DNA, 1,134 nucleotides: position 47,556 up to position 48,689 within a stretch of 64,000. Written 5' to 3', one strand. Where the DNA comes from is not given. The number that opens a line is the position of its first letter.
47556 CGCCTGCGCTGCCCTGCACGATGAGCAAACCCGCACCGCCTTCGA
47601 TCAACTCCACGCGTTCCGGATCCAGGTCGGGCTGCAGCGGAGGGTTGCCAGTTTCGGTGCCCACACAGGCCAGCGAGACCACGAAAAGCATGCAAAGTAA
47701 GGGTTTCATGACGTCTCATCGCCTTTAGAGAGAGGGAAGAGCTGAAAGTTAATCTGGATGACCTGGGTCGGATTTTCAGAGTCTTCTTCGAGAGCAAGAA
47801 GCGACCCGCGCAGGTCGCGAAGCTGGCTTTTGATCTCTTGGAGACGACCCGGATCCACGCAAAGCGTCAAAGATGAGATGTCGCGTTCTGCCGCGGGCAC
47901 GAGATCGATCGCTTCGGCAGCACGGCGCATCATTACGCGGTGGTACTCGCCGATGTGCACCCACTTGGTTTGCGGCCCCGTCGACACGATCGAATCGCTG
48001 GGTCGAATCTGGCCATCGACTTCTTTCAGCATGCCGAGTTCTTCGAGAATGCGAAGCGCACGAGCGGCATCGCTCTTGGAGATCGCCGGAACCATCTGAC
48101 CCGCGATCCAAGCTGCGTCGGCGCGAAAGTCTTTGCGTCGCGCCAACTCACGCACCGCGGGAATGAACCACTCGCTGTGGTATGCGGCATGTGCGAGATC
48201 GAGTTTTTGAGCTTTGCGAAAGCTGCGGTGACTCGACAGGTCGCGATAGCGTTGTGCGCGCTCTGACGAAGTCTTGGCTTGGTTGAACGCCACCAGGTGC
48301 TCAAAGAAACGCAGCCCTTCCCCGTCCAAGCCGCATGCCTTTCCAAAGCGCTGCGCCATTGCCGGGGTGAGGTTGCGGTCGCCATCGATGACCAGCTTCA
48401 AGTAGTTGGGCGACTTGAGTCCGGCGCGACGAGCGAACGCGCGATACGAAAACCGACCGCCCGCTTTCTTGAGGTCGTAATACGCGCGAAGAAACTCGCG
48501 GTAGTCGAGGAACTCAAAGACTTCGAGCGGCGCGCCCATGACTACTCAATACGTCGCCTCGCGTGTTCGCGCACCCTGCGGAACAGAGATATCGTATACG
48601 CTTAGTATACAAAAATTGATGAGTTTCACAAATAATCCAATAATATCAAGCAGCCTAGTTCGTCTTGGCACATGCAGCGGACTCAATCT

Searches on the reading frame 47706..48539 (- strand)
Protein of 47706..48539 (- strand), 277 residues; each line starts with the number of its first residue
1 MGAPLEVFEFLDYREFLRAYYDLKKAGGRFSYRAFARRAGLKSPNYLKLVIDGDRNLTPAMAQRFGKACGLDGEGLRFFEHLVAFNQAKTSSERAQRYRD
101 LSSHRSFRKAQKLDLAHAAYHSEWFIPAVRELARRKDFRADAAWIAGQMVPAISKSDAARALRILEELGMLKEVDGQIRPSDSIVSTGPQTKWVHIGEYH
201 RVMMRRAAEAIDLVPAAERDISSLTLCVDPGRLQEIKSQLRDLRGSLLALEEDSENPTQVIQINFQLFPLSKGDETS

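Call 45: search_protein_families(library=pfam, max_evalue=0.01, proteins=[window:47706-48539:-])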
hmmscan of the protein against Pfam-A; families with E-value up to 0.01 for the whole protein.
window:47706-48539:- (277 aa): 2 families
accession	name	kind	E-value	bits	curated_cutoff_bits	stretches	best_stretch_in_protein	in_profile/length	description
PF14394.12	DUF4423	-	1e-30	107.2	30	1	107-270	4-165/165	Domain of unknown function (DUF4423)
PF13560.12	HTH_31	-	0.002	18.8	27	1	28-75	14-60/64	Helix-turn-helix domain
